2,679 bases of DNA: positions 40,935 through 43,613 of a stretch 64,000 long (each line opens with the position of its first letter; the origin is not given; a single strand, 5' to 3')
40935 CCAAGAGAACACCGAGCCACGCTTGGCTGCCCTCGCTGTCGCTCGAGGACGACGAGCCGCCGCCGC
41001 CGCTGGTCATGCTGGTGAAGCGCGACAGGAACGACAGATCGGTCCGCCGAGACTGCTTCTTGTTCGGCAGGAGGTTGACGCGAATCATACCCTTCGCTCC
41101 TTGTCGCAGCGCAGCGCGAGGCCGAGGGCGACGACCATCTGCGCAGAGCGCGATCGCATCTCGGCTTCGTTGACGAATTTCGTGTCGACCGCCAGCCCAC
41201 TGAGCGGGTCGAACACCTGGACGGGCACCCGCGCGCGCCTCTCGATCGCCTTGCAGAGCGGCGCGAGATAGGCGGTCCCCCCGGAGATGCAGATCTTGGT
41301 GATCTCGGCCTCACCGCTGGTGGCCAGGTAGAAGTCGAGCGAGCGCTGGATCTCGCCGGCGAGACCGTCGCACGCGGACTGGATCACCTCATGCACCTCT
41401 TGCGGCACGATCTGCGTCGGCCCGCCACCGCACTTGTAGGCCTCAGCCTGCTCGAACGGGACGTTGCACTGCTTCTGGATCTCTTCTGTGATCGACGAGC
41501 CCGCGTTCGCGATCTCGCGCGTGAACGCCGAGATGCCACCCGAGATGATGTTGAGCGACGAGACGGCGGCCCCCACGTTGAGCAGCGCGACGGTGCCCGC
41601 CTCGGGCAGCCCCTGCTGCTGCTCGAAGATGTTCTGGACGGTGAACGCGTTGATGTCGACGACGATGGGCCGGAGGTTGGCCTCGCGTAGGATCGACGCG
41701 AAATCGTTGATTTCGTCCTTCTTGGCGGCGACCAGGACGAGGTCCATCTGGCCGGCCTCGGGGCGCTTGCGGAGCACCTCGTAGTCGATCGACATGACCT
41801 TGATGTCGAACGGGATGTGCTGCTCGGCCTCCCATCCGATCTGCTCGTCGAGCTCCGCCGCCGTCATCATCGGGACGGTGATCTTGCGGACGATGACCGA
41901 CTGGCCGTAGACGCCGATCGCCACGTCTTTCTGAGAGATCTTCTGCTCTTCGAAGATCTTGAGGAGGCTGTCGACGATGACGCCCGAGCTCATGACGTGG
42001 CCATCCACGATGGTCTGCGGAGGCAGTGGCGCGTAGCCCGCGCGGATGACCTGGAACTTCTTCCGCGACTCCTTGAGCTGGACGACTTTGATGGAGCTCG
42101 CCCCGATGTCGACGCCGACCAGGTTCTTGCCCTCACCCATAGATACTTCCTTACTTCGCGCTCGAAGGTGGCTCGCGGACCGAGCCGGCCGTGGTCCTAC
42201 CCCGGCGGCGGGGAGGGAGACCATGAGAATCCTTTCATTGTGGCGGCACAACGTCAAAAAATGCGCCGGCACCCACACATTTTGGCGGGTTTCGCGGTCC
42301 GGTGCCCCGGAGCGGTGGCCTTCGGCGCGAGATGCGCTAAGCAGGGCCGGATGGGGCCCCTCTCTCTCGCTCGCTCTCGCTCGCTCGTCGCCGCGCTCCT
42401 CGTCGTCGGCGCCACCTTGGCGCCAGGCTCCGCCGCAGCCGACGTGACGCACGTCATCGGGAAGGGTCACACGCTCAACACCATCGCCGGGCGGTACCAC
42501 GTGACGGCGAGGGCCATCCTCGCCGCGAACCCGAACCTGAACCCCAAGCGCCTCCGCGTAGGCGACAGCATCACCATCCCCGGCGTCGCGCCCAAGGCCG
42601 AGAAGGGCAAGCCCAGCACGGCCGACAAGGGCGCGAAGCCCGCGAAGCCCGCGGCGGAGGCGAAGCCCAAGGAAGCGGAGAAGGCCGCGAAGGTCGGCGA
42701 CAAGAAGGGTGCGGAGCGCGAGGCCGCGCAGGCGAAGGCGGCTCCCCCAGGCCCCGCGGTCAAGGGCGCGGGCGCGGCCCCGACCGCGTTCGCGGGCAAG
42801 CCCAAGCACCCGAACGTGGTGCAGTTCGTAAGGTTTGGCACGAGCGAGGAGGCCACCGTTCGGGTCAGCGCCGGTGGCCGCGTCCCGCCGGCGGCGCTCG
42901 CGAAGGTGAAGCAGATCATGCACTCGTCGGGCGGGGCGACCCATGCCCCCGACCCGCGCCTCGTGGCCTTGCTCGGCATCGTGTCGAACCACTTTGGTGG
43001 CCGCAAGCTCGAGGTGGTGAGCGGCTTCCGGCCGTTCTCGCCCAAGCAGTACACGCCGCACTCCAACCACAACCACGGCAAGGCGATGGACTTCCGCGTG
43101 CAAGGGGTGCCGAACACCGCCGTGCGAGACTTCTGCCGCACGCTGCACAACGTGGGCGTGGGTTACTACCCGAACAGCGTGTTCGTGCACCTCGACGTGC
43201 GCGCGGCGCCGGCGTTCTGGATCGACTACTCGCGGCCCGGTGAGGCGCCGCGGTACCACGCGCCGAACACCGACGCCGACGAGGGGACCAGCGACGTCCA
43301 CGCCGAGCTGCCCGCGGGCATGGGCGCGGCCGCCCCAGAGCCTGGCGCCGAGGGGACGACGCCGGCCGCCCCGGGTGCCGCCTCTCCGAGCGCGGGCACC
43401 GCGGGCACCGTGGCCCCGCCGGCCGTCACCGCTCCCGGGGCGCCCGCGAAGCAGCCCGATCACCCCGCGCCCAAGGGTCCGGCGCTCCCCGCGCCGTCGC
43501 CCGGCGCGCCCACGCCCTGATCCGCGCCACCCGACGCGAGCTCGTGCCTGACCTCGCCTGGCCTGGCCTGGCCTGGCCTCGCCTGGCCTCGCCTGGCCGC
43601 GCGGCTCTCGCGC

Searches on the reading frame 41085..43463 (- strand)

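Call 10: search_protein_families(library=pfam, proteins=[window:41085-43463:-], max_evalue=0.01)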
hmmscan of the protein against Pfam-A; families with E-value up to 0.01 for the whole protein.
window:41085-43463:- (792 aa): 2 families
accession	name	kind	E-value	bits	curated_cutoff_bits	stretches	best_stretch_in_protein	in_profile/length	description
PF11104.14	PilM_2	-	5.6e-67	226.5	27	1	450-785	1-338/340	Type IV pilus assembly protein PilM;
PF14450.12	FtsA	-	4e-08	34.1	31.8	1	626-760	1-114/127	Cell division protein FtsA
